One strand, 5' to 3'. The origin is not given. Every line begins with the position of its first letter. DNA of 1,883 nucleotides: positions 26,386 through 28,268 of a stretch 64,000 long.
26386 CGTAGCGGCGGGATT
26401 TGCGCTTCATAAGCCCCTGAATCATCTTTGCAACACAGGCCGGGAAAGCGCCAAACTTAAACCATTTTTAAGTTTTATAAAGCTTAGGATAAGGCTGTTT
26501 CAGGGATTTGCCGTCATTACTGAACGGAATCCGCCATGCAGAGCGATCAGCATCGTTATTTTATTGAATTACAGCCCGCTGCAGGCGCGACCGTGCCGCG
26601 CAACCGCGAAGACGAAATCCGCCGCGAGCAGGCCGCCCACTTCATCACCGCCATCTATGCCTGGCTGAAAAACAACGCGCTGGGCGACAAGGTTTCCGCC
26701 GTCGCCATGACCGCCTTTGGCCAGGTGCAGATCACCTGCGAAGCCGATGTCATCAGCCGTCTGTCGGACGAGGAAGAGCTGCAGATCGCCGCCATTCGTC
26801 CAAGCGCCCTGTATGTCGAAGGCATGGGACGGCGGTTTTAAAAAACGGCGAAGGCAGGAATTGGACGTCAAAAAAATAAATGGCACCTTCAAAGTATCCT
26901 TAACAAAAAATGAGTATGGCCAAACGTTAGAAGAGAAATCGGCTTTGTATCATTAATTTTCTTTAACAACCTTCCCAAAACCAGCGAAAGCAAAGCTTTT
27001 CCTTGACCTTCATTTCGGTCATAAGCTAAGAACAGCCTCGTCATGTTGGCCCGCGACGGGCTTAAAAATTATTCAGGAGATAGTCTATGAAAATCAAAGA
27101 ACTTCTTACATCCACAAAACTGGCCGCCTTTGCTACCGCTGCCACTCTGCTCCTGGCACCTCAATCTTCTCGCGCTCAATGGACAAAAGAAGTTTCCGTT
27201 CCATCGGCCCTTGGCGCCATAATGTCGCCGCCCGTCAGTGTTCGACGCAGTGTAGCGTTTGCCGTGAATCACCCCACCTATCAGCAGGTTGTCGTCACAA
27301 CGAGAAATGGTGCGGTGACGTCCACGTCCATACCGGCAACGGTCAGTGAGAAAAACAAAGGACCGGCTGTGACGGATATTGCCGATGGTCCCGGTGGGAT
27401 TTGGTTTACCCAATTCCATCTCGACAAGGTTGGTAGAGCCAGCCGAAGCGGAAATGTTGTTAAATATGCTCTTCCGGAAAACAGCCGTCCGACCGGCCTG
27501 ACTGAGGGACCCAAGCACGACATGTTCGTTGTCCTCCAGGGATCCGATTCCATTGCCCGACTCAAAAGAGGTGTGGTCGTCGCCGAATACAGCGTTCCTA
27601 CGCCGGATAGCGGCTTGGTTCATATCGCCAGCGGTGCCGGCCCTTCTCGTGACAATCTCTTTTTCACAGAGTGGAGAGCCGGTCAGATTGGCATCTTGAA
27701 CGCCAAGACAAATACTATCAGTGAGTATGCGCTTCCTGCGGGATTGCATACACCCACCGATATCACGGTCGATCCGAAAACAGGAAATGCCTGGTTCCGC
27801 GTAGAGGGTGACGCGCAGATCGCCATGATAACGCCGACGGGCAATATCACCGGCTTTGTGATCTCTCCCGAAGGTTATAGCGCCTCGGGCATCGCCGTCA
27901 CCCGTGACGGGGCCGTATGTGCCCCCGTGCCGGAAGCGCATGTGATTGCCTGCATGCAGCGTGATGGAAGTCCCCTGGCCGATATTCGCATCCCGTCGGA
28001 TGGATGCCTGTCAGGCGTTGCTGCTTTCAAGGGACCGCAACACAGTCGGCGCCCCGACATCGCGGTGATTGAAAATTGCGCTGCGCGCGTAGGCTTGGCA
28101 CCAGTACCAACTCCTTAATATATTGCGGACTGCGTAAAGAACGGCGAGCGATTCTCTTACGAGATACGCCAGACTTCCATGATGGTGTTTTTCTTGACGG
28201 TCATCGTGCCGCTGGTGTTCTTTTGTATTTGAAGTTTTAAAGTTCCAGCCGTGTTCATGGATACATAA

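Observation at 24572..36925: Lower-GC accessory island after leuS-lptE: two paralogous secreted beta-propellers and a giant fibrous protein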

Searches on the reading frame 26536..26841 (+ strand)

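Call 49: search_protein_families(library=pfam, proteins=[window:26536-26841:+], max_evalue=0.1)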
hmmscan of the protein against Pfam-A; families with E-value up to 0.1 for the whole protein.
window:26536-26841:+ (101 aa): 1 family
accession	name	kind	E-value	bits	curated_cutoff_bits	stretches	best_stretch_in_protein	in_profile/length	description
PF04688.18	Holin_SPP1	-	0.088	13.4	27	0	33-52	44-63/74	SPP1 phage holin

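Call 107: search_protein_families(library=padloc, proteins=[window:26536-26841:+], max_evalue=0.001)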
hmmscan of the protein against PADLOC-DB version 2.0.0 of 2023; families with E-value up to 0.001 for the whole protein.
window:26536-26841:+ (101 aa): 0 families

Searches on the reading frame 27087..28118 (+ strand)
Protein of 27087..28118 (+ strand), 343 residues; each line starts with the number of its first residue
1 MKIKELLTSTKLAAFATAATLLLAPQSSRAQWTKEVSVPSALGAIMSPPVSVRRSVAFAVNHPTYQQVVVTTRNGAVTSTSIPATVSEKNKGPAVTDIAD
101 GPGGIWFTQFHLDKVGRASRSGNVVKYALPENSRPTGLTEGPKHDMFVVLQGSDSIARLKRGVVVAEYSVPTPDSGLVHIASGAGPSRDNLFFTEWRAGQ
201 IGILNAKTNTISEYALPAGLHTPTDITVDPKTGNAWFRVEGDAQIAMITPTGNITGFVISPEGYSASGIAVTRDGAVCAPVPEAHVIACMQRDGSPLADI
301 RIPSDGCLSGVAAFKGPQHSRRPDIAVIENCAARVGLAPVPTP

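Call 5: search_protein_families(library=pfam, proteins=[window:27087-28118:+], max_evalue=0.01)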
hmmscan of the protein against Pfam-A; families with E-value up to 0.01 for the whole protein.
window:27087-28118:+ (343 aa): 2 families
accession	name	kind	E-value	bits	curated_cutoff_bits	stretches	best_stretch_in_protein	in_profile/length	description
PF24684.1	Vgb_lyase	-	1.6e-32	112.9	50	1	71-280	81-281/290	Virginiamycin B lyase family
PF08450.18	SGL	-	2.2e-05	24.6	26.3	0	268-318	188-236/246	SMP-30/Gluconolactonase/LRE-like region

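Call 7: search_protein_families(library=ncbifam, proteins=[window:27087-28118:+], max_evalue=0.01)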
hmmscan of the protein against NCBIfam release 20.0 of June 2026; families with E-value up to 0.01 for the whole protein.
window:27087-28118:+ (343 aa): 2 families
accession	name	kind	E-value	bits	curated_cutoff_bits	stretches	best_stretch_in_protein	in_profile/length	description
NF000022.1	stregra_B_VgbA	exception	1.8e-26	93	600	2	95-259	62-220/299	streptogramin B lyase Vgb(A)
NF000096.1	stregra_B_VgbB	exception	1.6e-20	73.5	600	1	33-278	47-281/295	streptogramin B lyase Vgb(B)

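Call 8: search_protein_families(library=phrogs, proteins=[window:27087-28118:+], max_evalue=0.01)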
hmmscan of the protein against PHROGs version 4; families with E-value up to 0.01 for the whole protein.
window:27087-28118:+ (343 aa): 0 families

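Call 9: find_homologous_proteins(query=window:27087-28118:+)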
Query window:27087-28118:+ (343 aa): 2 proteins with E <= 0.001 among 8000 candidates.
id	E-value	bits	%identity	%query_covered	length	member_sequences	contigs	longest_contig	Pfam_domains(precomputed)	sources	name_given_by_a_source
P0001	5.9e-224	760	100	100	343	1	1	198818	PF24684.2,PF08450.19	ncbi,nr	ncbi:MAG: hypothetical protein SFW62_07260 [Alphaproteobacteria bacterium]|nr:hypothetical protein [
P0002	4.7e-7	48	26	21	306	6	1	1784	PF07494.18,PF20067.6,PF24684.2,PF01436.28,PF08450.19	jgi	-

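Call 10: find_encoding_contigs(protein=P0001, flank=10000, max_places=4)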
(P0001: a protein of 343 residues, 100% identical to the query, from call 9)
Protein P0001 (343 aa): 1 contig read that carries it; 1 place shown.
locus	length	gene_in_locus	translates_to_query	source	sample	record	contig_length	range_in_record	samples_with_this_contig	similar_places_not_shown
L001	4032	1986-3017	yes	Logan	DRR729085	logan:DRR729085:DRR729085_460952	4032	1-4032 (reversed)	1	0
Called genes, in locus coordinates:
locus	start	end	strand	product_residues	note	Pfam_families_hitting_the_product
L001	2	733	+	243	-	?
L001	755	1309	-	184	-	PF02631:RecX_HTH2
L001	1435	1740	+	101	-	-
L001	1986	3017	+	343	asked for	PF24684:Vgb_lyase, PF08450:SGL (faint)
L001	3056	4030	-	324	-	?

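Call 54: search_solved_structures(query=window:27087-28118:+, max_evalue=0.01, show_alignments=1)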
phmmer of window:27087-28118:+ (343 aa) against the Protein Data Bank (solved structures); distinct sequences matched with E-value up to 0.01: 3.
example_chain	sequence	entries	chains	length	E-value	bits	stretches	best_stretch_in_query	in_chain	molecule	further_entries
2qc5_A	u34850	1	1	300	5.6e-30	108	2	101-239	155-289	Streptogramin B lactonase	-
2z2p_A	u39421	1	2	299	9.5e-29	103.9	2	102-243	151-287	Virginiamycin B lyase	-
2z2n_A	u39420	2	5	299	2.5e-28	102.6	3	102-243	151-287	virginiamycin B lyase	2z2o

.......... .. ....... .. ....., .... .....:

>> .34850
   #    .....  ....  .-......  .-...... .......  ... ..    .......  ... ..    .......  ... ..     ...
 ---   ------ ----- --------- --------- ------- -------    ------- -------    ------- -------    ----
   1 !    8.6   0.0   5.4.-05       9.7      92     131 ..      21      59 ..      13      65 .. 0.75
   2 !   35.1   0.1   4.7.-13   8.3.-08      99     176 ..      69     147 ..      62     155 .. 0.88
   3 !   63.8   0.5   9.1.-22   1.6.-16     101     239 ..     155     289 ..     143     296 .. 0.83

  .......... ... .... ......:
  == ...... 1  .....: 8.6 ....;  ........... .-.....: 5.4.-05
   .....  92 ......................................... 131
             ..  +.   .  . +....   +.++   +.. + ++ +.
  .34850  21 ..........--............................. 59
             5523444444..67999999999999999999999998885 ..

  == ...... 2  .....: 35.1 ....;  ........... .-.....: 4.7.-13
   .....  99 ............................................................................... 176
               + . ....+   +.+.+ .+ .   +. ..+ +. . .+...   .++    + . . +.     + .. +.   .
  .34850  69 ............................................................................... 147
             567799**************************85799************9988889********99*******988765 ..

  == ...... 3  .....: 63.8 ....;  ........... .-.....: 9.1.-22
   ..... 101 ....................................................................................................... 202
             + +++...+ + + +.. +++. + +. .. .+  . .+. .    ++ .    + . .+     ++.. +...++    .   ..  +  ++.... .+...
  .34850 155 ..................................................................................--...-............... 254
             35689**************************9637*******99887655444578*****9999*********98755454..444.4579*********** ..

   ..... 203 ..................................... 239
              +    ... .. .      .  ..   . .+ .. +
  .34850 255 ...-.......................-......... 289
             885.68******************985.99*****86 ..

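Call 72: search_dna_similar(query=window:27087-28118:+, collection=plasmids, mode=protein, max_rows=8)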
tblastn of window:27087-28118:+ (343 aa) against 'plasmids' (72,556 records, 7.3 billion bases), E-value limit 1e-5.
Records with a match: 42; places in all: 104; records where one place covers at least 80% of the query: 0.
Best place of each record, by identity: <60% 42.
By first word of the organism name: Streptomyces 17; Bacillus 7; Priestia 6; Deinococcus 2; Streptantibioticus 2; Paenibacillus 1; Bosea 1; Methylobacterium 1; Pseudomonas 1; Tsukamurella 1; and 3 more.
By predicted mobility (MOB-suite, as given by PLSDB): non-mobilizable 31; conjugative 6; mobilizable 5.
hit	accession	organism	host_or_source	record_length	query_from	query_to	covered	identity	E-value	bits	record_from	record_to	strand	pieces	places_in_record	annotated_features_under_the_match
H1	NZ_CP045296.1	Paenibacillus cellulositrophicus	cell culture,Thai soil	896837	26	277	73%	29.5%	1e-13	79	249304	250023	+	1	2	Virginiamycin B lyase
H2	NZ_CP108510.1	Streptomyces sp. NBC_01237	-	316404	61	276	63%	33.0%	1e-12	77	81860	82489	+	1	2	virginiamycin B lyase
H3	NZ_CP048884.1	Priestia megaterium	culture,agricultural soil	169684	34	278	71%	28.3%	2e-12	76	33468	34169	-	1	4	virginiamycin B lyase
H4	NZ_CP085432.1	Priestia megaterium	single cell,soil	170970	34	278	71%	28.3%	2e-12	76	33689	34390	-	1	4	virginiamycin B lyase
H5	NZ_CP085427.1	Priestia megaterium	single cell,soil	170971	34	278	71%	27.9%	8e-12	74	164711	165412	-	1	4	Virginiamycin B lyase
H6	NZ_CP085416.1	Priestia megaterium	single cell,soil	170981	34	278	71%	27.9%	8e-12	74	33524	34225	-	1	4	Virginiamycin B lyase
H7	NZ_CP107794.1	Streptomyces clavifer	-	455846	76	276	59%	34.0%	9e-12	74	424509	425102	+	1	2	hypothetical protein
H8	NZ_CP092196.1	Deinococcus sp. KNUC1210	Setaria viridis,cell ...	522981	65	297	68%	28.9%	2e-16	87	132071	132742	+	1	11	IPT/TIG domain-containing protein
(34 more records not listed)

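Call 94: find_related_loci(query=A4, collection=metagenome_contigs, flank=10000)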
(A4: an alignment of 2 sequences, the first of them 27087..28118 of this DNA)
Query A4 (343 aa) in metagenome_contigs; peptide patterns used: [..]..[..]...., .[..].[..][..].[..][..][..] (x = any residue, [..] = any of these).
600 stretches matched a pattern (row limit reached: there are more); 1 encode a relative of the query (tblastn E <= 1e-3); 1 distinct loci.
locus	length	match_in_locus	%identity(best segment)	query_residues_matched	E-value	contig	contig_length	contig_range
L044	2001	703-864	44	223-275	4e-8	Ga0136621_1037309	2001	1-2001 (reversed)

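Call 105: search_solved_structures(query=A4, max_evalue=0.001, show_alignments=3)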
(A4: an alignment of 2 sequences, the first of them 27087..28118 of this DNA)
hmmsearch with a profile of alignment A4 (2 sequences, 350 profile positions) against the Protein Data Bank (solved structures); distinct sequences matched with E-value up to 0.001: 33.
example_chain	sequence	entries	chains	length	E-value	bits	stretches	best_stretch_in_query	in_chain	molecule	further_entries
2qc5_A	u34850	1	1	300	1e-39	140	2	106-261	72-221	Streptogramin B lactonase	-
2z2p_A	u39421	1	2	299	3.8e-33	118.4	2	108-254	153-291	Virginiamycin B lyase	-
2z2n_A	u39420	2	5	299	9.5e-33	117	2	109-254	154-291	virginiamycin B lyase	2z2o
2ymu_A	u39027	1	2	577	3.5e-15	59.3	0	267-321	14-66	WD-40 REPEAT PROTEIN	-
7bie_A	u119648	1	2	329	6.1e-15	58.5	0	269-321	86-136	nvWRAP-T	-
7big_A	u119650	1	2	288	2.6e-12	49.8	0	269-325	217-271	v13WRAP-T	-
7bif_A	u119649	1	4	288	3.7e-12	49.3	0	269-324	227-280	v22WRAP-T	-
7bid_A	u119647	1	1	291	8.3e-12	48.2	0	269-320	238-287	v31WRAP-T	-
6f0s_A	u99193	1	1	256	2.6e-06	30.1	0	197-290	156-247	Pizza6-SYW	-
6i3b_A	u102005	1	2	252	3.3e-06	29.8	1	107-290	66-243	cPizza6-AYW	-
6f0q_A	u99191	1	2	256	3.8e-06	29.5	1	107-290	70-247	Pizza6-AYW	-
6i37_A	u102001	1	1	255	4.4e-06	29.3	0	213-291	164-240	nv1Pizza6-AYW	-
7zph_A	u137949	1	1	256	5.4e-06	29.1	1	73-290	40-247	Pizza6-TNK-RSH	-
6i38_A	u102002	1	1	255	6.6e-06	28.8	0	205-291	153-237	nv2Pizza6-AYW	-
7zq2_A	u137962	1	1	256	7.6e-06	28.6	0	192-291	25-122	Pizza6-RSH-TSH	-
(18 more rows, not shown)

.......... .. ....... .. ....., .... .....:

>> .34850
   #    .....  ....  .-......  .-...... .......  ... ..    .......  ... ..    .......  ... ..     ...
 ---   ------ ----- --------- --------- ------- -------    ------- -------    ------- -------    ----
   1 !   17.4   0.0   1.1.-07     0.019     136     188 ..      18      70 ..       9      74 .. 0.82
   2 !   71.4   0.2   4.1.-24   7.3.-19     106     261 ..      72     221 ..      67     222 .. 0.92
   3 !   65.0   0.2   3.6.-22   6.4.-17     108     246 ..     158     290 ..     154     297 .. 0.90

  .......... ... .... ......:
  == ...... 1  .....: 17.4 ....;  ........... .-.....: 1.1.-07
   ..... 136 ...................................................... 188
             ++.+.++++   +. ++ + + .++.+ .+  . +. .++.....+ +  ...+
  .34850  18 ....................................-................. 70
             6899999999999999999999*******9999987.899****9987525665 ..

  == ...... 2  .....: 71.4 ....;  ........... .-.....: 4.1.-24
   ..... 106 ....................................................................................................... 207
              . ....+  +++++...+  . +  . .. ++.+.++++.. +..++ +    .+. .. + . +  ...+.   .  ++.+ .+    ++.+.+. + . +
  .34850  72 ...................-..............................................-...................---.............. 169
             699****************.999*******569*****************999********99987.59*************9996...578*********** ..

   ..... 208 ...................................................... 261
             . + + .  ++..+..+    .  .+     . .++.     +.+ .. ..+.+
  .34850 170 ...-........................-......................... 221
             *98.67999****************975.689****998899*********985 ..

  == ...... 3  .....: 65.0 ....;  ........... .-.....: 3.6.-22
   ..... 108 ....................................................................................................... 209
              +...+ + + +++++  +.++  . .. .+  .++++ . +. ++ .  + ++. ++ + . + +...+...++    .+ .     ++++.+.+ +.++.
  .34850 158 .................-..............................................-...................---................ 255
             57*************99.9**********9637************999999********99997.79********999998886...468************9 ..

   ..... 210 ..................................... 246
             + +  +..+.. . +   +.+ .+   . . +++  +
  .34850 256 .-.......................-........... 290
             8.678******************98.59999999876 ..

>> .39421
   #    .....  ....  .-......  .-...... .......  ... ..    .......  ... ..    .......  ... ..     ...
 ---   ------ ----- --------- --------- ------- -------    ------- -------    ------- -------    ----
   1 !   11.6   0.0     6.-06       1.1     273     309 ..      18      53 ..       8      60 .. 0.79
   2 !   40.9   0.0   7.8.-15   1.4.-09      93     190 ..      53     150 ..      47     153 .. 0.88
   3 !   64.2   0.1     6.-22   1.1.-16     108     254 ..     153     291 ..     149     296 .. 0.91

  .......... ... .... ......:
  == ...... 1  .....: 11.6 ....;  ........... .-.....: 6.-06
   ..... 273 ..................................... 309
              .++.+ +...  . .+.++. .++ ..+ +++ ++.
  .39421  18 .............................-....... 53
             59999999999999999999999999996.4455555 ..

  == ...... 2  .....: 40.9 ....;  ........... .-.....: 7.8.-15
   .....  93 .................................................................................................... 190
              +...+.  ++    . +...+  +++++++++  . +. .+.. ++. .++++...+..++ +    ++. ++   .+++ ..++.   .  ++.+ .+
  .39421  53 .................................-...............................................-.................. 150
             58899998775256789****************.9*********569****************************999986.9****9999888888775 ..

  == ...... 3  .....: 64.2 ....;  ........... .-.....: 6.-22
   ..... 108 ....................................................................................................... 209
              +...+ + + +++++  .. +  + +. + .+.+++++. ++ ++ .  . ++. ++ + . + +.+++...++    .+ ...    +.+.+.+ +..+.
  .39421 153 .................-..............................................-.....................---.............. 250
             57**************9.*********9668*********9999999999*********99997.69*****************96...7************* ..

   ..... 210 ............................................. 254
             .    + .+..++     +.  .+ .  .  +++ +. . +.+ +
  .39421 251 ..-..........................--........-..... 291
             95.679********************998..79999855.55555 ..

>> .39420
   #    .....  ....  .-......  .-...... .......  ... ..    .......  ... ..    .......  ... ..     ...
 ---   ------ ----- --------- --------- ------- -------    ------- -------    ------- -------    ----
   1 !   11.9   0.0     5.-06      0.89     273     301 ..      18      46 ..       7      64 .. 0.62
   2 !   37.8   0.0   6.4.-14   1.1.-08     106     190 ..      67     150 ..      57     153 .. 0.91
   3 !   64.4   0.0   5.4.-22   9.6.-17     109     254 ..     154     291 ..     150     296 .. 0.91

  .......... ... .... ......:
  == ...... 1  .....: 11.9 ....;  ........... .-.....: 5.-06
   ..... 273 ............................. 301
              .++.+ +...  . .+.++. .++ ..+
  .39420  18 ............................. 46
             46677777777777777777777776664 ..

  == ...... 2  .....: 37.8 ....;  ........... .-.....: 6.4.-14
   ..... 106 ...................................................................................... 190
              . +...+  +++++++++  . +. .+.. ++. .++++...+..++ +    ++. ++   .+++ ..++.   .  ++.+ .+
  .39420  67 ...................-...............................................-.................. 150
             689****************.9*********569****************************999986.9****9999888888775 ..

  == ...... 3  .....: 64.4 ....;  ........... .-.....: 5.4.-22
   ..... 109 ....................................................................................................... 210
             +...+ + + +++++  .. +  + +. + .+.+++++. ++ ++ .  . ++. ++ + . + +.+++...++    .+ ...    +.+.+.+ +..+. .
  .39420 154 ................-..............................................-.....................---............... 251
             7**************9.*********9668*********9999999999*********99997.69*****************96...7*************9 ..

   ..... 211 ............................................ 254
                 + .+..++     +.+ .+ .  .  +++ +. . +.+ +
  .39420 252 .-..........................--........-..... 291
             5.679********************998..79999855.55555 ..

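Call 107: search_protein_families(library=padloc, proteins=[window:27087-28118:+], max_evalue=0.001)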
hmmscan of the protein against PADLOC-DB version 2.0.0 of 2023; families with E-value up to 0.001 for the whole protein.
window:27087-28118:+ (343 aa): 0 families
